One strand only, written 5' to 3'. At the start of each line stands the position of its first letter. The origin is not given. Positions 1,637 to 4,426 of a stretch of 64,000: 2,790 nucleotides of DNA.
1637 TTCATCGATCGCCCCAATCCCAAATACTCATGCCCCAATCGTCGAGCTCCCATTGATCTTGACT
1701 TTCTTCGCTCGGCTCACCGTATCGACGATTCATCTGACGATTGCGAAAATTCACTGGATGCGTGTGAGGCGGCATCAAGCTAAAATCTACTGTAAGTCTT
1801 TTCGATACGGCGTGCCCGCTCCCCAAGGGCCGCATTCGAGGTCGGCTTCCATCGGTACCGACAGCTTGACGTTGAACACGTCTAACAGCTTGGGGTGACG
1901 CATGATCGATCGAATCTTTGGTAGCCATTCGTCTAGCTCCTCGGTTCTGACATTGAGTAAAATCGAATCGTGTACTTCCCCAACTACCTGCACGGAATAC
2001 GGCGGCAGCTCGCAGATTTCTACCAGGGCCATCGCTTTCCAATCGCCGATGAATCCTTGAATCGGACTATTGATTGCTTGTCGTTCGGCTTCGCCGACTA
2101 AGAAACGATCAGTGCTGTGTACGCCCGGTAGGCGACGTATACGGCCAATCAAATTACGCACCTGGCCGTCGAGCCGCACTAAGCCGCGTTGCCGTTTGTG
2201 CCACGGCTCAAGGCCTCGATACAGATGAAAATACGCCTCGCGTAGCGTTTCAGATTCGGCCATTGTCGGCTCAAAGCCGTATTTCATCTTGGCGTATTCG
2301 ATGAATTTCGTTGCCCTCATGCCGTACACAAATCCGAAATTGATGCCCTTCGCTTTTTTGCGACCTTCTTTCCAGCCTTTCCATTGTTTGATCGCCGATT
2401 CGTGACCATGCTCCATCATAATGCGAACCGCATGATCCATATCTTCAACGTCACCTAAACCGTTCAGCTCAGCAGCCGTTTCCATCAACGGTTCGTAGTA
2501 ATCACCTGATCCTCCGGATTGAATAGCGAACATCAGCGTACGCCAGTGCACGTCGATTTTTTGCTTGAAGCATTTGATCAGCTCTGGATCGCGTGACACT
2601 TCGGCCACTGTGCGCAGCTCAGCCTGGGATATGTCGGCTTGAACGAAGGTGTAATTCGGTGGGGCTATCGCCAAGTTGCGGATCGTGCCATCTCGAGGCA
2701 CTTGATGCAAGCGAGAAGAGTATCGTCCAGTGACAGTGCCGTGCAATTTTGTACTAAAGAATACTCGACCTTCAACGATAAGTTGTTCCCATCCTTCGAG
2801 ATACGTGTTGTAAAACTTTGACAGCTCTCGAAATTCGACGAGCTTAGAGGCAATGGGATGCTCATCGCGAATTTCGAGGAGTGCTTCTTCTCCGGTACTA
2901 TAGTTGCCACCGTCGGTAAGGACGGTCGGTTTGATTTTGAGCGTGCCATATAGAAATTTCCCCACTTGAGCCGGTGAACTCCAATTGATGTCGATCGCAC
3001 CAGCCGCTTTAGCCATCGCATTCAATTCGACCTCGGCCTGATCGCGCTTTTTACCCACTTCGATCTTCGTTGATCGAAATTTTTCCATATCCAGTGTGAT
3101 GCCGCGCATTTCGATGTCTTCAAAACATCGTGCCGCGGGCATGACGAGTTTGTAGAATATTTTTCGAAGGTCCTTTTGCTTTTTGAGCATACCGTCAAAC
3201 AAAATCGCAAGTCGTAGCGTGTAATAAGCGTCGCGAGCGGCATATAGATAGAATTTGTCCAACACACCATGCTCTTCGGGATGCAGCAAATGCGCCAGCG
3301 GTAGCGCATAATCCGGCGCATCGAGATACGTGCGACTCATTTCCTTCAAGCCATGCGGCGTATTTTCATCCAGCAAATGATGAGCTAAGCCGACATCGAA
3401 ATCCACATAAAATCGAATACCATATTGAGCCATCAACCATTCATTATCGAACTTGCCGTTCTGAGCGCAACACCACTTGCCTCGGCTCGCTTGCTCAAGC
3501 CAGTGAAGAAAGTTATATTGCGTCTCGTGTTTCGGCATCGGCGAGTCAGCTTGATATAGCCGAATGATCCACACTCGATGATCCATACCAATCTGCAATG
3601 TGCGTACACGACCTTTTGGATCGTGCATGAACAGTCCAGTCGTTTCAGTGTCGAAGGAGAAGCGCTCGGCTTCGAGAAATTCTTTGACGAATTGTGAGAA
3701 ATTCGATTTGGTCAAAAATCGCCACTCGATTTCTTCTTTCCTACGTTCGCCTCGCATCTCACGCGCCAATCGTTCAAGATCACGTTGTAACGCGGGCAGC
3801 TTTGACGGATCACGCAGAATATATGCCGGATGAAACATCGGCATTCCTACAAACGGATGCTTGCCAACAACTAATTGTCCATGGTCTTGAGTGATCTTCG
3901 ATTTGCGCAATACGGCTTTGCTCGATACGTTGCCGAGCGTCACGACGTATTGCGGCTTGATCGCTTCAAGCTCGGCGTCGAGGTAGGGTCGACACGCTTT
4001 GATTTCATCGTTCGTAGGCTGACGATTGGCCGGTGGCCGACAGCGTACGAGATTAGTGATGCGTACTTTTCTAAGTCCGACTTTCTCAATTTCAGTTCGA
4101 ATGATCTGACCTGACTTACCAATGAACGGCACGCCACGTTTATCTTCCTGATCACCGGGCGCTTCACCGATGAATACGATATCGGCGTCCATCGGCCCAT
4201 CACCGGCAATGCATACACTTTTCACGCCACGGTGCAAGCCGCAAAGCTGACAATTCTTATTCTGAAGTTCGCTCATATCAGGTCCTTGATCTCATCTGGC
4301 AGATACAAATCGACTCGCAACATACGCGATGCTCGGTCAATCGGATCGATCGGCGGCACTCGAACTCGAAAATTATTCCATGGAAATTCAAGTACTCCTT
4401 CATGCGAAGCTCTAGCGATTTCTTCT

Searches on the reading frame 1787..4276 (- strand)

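Call 30: search_protein_families(library=phrogs, proteins=[window:1787-4276:-], max_evalue=0.001)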
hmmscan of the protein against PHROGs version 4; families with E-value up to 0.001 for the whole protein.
window:1787-4276:- (829 aa): 7 families
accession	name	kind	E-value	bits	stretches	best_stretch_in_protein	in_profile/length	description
phrog_17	-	DNA, RNA and nucleotide metabolism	2.3e-118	398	1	29-820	478-1232/1445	DNA polymerase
phrog_2573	-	DNA, RNA and nucleotide metabolism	4e-25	89.7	1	625-817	72-272/336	DNA polymerase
phrog_5995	-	DNA, RNA and nucleotide metabolism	2.1e-21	77.6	1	669-817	18-173/236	DNA polymerase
phrog_12241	-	DNA, RNA and nucleotide metabolism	3.3e-17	63.6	1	266-522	195-486/502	DNA polymerase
phrog_15971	-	DNA, RNA and nucleotide metabolism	2.2e-06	28.1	1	382-558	11-180/376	DNA polymerase I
phrog_4335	-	unknown function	1.1e-05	25.8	1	33-128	275-371/421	-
phrog_9556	-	DNA, RNA and nucleotide metabolism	0.00058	20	0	453-521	351-431/441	DNA polymerase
